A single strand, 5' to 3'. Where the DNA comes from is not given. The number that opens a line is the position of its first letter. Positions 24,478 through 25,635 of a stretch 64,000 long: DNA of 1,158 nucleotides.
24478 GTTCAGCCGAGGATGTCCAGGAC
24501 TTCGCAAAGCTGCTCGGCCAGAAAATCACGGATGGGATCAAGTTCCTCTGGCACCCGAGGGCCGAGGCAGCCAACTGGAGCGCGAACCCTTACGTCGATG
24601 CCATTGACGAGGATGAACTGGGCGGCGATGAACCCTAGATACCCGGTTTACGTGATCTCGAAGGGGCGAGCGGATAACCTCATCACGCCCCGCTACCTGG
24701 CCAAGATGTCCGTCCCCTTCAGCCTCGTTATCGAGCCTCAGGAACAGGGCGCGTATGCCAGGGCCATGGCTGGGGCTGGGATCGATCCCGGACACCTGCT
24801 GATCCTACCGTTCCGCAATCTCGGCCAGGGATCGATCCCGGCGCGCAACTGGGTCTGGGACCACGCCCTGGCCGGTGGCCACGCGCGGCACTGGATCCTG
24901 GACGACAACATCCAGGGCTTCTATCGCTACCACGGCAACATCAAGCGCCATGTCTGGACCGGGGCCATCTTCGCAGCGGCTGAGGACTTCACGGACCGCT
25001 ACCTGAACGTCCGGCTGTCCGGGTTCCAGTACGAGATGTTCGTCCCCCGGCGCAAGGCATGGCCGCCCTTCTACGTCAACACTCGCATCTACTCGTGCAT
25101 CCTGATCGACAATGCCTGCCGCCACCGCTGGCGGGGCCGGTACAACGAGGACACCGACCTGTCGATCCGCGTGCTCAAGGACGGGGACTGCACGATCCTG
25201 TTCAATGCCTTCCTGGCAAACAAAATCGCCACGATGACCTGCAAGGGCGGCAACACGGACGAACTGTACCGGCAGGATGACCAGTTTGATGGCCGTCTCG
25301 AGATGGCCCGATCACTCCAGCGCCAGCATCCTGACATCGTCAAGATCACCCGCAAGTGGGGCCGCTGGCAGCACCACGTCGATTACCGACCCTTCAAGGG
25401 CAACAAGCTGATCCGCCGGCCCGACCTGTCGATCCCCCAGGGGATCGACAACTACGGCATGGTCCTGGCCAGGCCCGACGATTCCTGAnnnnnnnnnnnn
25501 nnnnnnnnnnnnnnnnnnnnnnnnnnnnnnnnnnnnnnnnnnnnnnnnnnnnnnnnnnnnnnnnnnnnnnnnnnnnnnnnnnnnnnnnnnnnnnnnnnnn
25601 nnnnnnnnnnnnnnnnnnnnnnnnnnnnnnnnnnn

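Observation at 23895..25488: Translationally overlapped ParB-like protein and GT-A-type glycosyltransferase just upstream of the terminase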

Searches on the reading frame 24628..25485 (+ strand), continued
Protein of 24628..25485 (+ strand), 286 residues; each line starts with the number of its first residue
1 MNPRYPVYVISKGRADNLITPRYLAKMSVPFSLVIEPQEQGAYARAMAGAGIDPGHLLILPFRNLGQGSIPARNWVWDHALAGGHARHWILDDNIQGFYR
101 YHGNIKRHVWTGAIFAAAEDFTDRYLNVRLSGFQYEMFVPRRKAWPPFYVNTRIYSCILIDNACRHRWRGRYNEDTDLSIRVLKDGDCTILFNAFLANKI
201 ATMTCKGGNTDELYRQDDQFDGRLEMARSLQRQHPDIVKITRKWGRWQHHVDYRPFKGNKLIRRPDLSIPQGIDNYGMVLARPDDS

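Call 58: get_annotated_region(hit=H4, flank=4000)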
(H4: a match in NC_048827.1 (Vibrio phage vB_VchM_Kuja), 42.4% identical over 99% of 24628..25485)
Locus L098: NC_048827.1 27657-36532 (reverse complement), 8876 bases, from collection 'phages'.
description: Vibrio phage vB_VchM_Kuja, complete genome.
organism: Vibrio phage vB_VchM_Kuja (NCBI taxid 2686437)
taxonomy: Viruses; Duplodnaviria; Heunggongvirae; Uroviricota; Caudoviricetes; Ackermannviridae; Kujavirus; Kujavirus kuja
host: Vibrio cholerae O1 El Tor; source: River Kuja; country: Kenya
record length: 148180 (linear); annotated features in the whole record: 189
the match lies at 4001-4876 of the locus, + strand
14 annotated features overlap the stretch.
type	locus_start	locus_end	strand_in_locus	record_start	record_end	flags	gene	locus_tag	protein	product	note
CDS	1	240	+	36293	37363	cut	-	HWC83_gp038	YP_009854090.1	single stranded DNA-binding protein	MGA_38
CDS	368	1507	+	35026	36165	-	-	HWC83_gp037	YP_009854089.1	hypothetical protein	MGA_37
CDS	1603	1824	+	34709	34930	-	-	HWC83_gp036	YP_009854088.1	hypothetical protein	MGA_36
CDS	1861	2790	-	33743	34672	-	-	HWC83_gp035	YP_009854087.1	tail tube protein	MGA_35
CDS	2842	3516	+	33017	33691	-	-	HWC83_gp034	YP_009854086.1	DNA end protector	MGA_34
CDS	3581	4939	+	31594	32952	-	-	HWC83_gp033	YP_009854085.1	beta-glucosyl-HMC-alpha-glucosyltransferase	MGA_33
CDS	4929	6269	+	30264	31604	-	-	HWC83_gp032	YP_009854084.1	beta-glucosyl-HMC-alpha-glucosyltransferase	MGA_32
CDS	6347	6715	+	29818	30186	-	-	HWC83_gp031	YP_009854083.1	hypothetical protein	MGA_31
CDS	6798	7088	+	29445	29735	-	-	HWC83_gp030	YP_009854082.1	hypothetical protein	MGA_30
CDS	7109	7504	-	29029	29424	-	-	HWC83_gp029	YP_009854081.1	hypothetical protein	MGA_29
CDS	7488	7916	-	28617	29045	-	-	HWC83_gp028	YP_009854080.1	hypothetical protein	MGA_28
CDS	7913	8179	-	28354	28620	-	-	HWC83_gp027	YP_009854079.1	hypothetical protein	MGA_27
CDS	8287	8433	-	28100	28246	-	-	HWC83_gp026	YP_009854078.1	hypothetical protein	MGA_26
CDS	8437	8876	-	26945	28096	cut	nrdB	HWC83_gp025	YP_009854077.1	ribonucleoside diphosphate reductase small subunit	MGA_25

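Call 59: get_annotated_region(hit=H14, flank=4000)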
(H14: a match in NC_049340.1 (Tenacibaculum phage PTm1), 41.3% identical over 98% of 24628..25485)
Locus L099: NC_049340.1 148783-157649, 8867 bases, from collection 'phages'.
description: Tenacibaculum phage PTm1 DNA, complete genome.
organism: Tenacibaculum phage PTm1 (NCBI taxid 2547425)
taxonomy: Viruses; Duplodnaviria; Heunggongvirae; Uroviricota; Caudoviricetes; Shirahamavirus; Shirahamavirus PTm1
host: Tenacibaculum maritimum; source: seawater; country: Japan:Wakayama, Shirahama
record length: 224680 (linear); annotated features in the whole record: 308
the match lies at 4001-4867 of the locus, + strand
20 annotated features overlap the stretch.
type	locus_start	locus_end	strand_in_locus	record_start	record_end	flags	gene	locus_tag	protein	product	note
CDS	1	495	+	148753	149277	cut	-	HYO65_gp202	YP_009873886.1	hypothetical protein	PTm1_ORF-202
CDS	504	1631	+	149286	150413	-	-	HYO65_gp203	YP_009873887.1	tRNA splicing ligase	PTm1_ORF-203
CDS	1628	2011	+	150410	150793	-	-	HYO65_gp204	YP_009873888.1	hypothetical protein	PTm1_ORF-204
CDS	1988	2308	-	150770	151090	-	-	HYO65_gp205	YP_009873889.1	helicase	PTm1_ORF-205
CDS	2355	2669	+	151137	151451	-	-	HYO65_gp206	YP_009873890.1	hypothetical protein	PTm1_ORF-206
CDS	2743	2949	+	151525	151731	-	-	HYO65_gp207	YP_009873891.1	hypothetical protein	PTm1_ORF-207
CDS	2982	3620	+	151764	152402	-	-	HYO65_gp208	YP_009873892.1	hypothetical protein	PTm1_ORF-208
CDS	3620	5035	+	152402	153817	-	-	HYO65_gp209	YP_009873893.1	beta-glucosyl-HMC-alpha-glucosyltransferase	PTm1_ORF-209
CDS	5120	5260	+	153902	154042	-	-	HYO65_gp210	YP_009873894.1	hypothetical protein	PTm1_ORF-210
CDS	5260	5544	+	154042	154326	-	-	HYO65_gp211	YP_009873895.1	hypothetical protein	PTm1_ORF-211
CDS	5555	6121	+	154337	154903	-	-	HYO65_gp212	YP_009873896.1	hypothetical protein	PTm1_ORF-212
CDS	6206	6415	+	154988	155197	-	-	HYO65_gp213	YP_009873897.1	hypothetical protein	PTm1_ORF-213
CDS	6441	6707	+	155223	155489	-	-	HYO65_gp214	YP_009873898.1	hypothetical protein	PTm1_ORF-214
CDS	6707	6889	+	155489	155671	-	-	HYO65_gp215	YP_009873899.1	hypothetical protein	PTm1_ORF-215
CDS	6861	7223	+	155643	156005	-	-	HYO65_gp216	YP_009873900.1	hypothetical protein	PTm1_ORF-216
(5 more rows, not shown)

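Call 60: get_annotated_region(hit=H25, flank=4000)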
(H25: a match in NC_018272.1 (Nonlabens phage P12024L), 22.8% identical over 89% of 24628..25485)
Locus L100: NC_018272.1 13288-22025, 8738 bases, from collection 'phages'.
description: Persicivirga phage P12024L, complete genome.
organism: Nonlabens phage P12024L (NCBI taxid 1168479)
taxonomy: Viruses; Duplodnaviria; Heunggongvirae; Uroviricota; Caudoviricetes; Inhavirus; Inhavirus P12024L
host: Persicivirga sp. IMCC12024; source: seawater; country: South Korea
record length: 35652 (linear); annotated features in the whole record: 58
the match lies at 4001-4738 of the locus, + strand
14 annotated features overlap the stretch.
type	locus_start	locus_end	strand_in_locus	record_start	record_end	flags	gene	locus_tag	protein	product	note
CDS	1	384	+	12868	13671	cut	-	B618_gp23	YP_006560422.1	hypothetical protein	containing domain of unknown function (DUF3310); PF11753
CDS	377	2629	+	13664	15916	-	-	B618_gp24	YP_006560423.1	DNA primase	containing VirE N-terminal domain; PF08800, Primase C terminal 2 domain; PF08707, and Virulence-associated protein E ...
CDS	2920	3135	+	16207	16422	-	-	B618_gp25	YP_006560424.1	hypothetical protein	-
CDS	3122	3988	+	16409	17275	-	-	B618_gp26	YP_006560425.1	hypothetical protein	containing oxygenase domain of the 2OGFeDO superfamily; PF12851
CDS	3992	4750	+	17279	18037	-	-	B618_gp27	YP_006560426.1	beta-glucosyl-HMC-alpha-glucosyltransferase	-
CDS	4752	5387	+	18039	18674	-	-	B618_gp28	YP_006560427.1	methyltransferase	-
CDS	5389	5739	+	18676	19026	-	-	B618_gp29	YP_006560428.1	hypothetical protein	-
CDS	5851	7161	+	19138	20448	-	-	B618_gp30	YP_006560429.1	putative helicase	containing type III restriction enzyme, res subunit; PF04851 and helicase conserved C-terminal domain; PF00271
CDS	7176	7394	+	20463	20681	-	-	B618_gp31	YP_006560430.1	hypothetical protein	-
CDS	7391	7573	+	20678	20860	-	-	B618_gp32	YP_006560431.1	hypothetical protein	containing transmembrane fragile-X-F protein; PF10269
CDS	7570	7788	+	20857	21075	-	-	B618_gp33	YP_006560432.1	hypothetical protein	-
CDS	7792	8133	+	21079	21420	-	-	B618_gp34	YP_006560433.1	VRR-NUC domain protein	-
CDS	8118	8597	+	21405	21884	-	-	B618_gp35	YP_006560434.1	hypothetical protein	containing Sigma-70 region 2; PF04542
CDS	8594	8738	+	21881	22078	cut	-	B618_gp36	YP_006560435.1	hypothetical protein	-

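Call 63: search_protein_families(library=pfam, proteins=[L018:6662-7438:+, L022:1076-1738:+, L024:1415-2137:+, L030:8859-10004:+, L031:808-1434:+, L038:9331-10023:+, L057:3739-4539:+, L027:9596-11284:+, L065:9280-11019:+, L060:6066-7649:+], max_evalue=0.05)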
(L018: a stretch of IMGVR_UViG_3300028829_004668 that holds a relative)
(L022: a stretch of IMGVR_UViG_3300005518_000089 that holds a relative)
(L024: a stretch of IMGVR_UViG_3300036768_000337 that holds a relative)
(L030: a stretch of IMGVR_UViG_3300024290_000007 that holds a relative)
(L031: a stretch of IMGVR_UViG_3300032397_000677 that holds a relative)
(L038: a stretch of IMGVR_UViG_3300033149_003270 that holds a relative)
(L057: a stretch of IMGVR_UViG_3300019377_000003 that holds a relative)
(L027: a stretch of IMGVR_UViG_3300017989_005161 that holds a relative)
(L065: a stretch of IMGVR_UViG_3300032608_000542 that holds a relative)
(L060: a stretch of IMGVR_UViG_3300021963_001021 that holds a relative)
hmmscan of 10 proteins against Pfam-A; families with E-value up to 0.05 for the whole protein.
L018:6662-7438:+ (259 aa): 0 families

L022:1076-1738:+ (221 aa): 1 family
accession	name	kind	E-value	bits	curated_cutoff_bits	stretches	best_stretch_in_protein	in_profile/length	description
PF03235.19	GmrSD_N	-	0.042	14.4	33.2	0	48-149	44-110/199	GmrSD restriction endonuclease, N-terminal domain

L024:1415-2137:+ (241 aa): 1 family
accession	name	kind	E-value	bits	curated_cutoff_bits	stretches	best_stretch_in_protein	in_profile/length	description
PF16901.10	DAO_C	-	0.049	14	31.4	0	116-163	9-54/126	C-terminal domain of alpha-glycerophosphate oxidase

L030:8859-10004:+ (382 aa): 0 families

L031:808-1434:+ (209 aa): 0 families

L038:9331-10023:+ (231 aa): 1 family
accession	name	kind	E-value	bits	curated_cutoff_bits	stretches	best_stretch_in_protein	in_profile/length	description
PF02195.25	ParB_N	-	2.5e-05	24.7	26.3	1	20-82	3-67/95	ParB N-terminal domain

L057:3739-4539:+ (267 aa): 0 families

L027:9596-11284:+ (563 aa): 2 families
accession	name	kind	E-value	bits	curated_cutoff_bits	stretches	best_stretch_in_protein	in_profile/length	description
PF20691.3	TAGT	-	4.7e-43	148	27.5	1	138-336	1-205/205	TET-Associated Glycosyltransferase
PF03167.25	UDG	-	0.00011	22.7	24.3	1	410-540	8-129/141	Uracil DNA glycosylase superfamily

L065:9280-11019:+ (580 aa): 2 families
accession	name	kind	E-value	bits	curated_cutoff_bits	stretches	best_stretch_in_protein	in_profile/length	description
PF20691.3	TAGT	-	1.5e-44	152.9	27.5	1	153-351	1-205/205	TET-Associated Glycosyltransferase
PF03167.25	UDG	-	0.0094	16.5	24.3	1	432-570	9-138/141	Uracil DNA glycosylase superfamily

L060:6066-7649:+ (528 aa): 2 families
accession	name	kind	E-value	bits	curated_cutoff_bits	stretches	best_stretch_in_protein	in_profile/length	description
PF20691.3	TAGT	-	1.2e-42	146.6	27.5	1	249-447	1-205/205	TET-Associated Glycosyltransferase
PF02195.25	ParB_N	-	0.0018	18.7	26.3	1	43-112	4-79/95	ParB N-terminal domain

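Call 80: find_related_loci(query=A2, collection=genome_contigs, flank=6000)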
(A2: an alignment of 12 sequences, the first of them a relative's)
Query A2 (291 aa) in genome_contigs; peptide patterns used: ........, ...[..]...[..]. (x = any residue, [..] = any of these).
94 stretches matched a pattern; 76 encode a relative of the query (tblastn E <= 1e-3); 76 distinct loci.
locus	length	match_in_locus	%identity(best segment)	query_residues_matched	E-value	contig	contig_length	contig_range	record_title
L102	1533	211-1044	60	5-287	8e-129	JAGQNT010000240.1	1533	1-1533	MAG: Candidatus Saccharibacteria bacterium isolate HKST-UBA75 k127_4040308, whole genome shotgun sequence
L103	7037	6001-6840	62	4-286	5e-118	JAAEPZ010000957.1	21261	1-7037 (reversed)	MAG: bacterium isolate Gpa_5 GpaG_CONTIG5003653, whole genome shotgun sequence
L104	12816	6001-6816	65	5-285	9e-117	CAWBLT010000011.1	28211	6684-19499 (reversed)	MAG: uncultured Acidobacteriota bacterium isolate MFD04463.bin.2.86 genome assembly, contig: contig_24263, whole genome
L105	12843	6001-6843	62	6-287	1e-116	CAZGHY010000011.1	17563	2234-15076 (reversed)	MAG TPA_asm: uncultured Gammaproteobacteria bacterium isolate SRP286056_co2_319 genome assembly, contig: NODE_4960_lengt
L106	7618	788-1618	62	4-285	3e-116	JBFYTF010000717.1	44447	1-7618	MAG: Anaerolineae bacterium isolate PPR_0259 PPR_0259._bin.108.fa_k121_5115118, whole genome shotgun sequence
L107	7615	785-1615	62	4-285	3e-116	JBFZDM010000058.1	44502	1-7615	MAG: Chromatiaceae bacterium isolate PPR_0555 k121_1191990, whole genome shotgun sequence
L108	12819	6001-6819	63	6-285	5e-116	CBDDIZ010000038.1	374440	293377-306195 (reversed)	MAG: Bryobacteraceae bacterium isolate 59ae1bd8-d322-4049-a062-f6b4e8feafaa genome assembly, contig: contig_38, whole ge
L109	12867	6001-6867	60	1-291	6e-116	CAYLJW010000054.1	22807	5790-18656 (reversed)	MAG TPA_asm: uncultured Ardenticatenaceae bacterium isolate binchicken_co350_185 genome assembly, contig: NODE_2897_leng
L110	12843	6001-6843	58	4-289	8e-116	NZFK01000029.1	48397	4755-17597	MAG: Rickettsiales bacterium isolate MED721 137571, whole genome shotgun sequence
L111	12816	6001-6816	63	5-285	1e-115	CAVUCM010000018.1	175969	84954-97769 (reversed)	MAG: uncultured Acidobacteriota bacterium isolate MFD01716.bin.3.307 genome assembly, contig: contig_37096, whole genome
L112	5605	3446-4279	60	1-285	4e-112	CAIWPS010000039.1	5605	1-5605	MAG: uncultured beta proteobacterium isolate B12_bin-2762 genome assembly, contig: bin-2762:039/866, whole genome shotgu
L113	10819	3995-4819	61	4-286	6e-111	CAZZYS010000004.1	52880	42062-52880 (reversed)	MAG: uncultured Verrucomicrobiota bacterium isolate Brown_M.bin.5 genome assembly, contig: NODE_30_length_52880_cov_7.21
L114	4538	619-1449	60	6-287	8e-111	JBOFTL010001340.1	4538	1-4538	MAG: Microcoleus sp. isolate WFFMC_MAG_631 k139_116572_flag=1_multi=5.0000_len=4538, whole genome shotgun sequence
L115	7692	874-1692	60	6-285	8e-110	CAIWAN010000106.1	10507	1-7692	MAG: uncultured Candidatus Marinamargulisbacteria bacterium isolate LJ_bin-3332 genome assembly, contig: bin-3332:106/11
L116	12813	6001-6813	60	7-285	2e-108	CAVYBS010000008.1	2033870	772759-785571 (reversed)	MAG: uncultured bacterium isolate MFD01213.bin.2.30 genome assembly, contig: contig_5140, whole genome shotgun sequence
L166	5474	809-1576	44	9-261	2e-71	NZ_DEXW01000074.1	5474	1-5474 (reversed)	MAG: Winogradskyella sp. UBA3174 UBA3174_contig_17699, whole genome shotgun sequence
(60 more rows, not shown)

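Call 108: search_dna_similar(query=L097:3671-4864:+, collection=phages, mode=protein, max_evalue=0.001, max_rows=40, rows=spread)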
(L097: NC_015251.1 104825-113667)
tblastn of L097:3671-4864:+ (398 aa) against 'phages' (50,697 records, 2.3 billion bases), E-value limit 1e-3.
Records with a match: 41; places in all: 43; records where one place covers at least 80% of the query: 16.
Best place of each record, by identity: >=99% 3; 90-95% 1; 60-80% 3; <60% 34.
By first word of the organism name: Aeromonas 12; Vibrio 12; Escherichia 5; Tenacibaculum 3; Lactobacillus 3; Nonlabens 2; Paraglaciecola 1; Pectobacterium 1; Bacteriophage 1; Salmonella 1.
By host as written in the record: Escherichia coli 5; Aeromonas salmonicida 4; Aeromonas hydrophila 4; Tenacibaculum maritimum 3; Aeromonas hydrophila BIOTECH 10089 2; Vibrio sp. 2; Vibrio splendidus 12B8 2; - 2; and 13 more.
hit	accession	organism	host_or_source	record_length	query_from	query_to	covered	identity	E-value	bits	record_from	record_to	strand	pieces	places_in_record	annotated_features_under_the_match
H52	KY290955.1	Aeromonas phage 65.2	Aeromonas salmonicida HER1110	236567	1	398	100%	100.0%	0e+0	831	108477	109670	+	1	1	hypothetical protein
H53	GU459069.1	Aeromonas phage 65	Aeromonas salmonicida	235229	1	398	100%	100.0%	0e+0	831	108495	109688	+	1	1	conserved hypothetical protein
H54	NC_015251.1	Aeromonas phage 65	Aeromonas salmonicida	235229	1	398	100%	100.0%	0e+0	831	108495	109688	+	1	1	beta-glucosyl-HMC-alpha-glucosyltransferase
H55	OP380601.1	Aeromonas phage avDM6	Aeromonas hydrophila BIOTECH 10089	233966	1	398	100%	91.7%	0e+0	767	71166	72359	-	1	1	hypothetical protein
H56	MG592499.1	Vibrio phage 1.124.O._10N.286.49.B1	Vibrio sp.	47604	3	371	93%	63.0%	4e-150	475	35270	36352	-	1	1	hypothetical protein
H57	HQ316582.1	Vibrio phage henriette 12B8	Vibrio splendidus 12B8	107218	2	389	93%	61.9%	1e-127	474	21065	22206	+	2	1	none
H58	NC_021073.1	Vibrio phage henriette 12B8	Vibrio splendidus 12B8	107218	2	389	93%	61.9%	1e-127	474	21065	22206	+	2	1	none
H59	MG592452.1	Vibrio phage 1.076.O._10N.286.51.B7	Shewanella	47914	3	392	98%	57.5%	3e-138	441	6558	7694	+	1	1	hypothetical protein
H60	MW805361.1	Paraglaciecola Antarctic GD virus 1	Paraglaciecola sp. strain IceBac 372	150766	2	393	98%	55.3%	5e-130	417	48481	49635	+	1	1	glycosyltransferase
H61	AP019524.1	Tenacibaculum phage PTm1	Tenacibaculum maritimum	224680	79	396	80%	56.2%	2e-106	349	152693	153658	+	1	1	hypothetical protein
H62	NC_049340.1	Tenacibaculum phage PTm1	Tenacibaculum maritimum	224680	79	396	80%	56.2%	2e-106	349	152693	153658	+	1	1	beta-glucosyl-HMC-alpha-glucosyltransferase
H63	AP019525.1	Tenacibaculum phage PTm5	Tenacibaculum maritimum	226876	79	396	80%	56.2%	2e-106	349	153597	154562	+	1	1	hypothetical protein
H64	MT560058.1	Pectobacterium phage POP12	Pectobacterium carotovorum subsp. ...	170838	3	383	96%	46.3%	2e-95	318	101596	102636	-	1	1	hypothetical protein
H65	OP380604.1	Aeromonas phage avDM12-TAAL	Aeromonas hydrophila BIOTECH 10089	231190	68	397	83%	51.0%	2e-100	332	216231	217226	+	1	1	hypothetical protein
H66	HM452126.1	Aeromonas phage phiAS5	Aeromonas salmonicida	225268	68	391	81%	51.7%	1e-101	336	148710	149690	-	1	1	hypothetical protein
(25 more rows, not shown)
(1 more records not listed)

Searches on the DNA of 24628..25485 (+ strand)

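Call 83: search_dna_similar(query=L151:5316-6870:+, collection=ecoli_genomes, mode=distant, max_rows=10)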
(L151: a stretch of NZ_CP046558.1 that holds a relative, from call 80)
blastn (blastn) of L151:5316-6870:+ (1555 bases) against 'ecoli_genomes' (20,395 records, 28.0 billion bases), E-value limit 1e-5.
Records with a match: 1615; places in all: 1621; records where one place covers at least 80% of the query: 0.
Genomes with a match: 1594 of 5426; with a place that covers at least 80% of the query: 0. Places per genome that has any: lowest 1, median 1, highest 2. On chromosomes: 1537 places; on plasmids: 84.
Best place of each record, by identity: 60-80% 1615.
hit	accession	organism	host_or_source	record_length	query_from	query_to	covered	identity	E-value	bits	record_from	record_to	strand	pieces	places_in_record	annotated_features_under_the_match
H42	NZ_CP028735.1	Escherichia coli strain A41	Antechinus bellus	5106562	3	376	24%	70.5%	6e-38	168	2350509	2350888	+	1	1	ParB/Srx family N-terminal domain-containing protein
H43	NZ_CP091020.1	Escherichia coli strain STEC308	mutton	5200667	10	376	24%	71.2%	3e-41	180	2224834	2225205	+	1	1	ynaK: ParB/Srx family N-terminal domain-containing protein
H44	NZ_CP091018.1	Escherichia coli strain STEC307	mutton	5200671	10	376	24%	71.2%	3e-41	180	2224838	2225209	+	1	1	ParB/Srx family N-terminal domain-containing protein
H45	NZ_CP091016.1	Escherichia coli strain STEC306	mutton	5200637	10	376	24%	71.2%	3e-41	180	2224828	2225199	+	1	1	ynaK: ParB/Srx family N-terminal domain-containing protein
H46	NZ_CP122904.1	Escherichia coli strain ETEC1706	Sus scrofa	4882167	10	376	24%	71.2%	3e-41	180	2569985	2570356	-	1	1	ynaK: ParB/Srx family N-terminal domain-containing protein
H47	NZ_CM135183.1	Escherichia coli strain Z1324SEC0014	Swine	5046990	10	376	24%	71.2%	3e-41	180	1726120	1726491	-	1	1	ynaK: ParB/Srx family N-terminal domain-containing protein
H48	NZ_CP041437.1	Escherichia coli strain STEC005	goat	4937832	10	376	24%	70.7%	2e-38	171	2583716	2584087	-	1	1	ynaK: ParB/Srx family N-terminal domain-containing protein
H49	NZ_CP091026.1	Escherichia coli strain STEC383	pig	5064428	10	376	24%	70.7%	2e-38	171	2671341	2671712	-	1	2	ParB/Srx family N-terminal domain-containing protein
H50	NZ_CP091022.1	Escherichia coli strain STEC276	cattle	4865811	10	376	24%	70.7%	2e-38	171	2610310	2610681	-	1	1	ynaK: ParB/Srx family N-terminal domain-containing protein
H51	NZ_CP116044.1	Escherichia coli strain STEC1575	Homo sapiens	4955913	10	376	24%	70.7%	2e-38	171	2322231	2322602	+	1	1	ParB/Srx family N-terminal domain-containing protein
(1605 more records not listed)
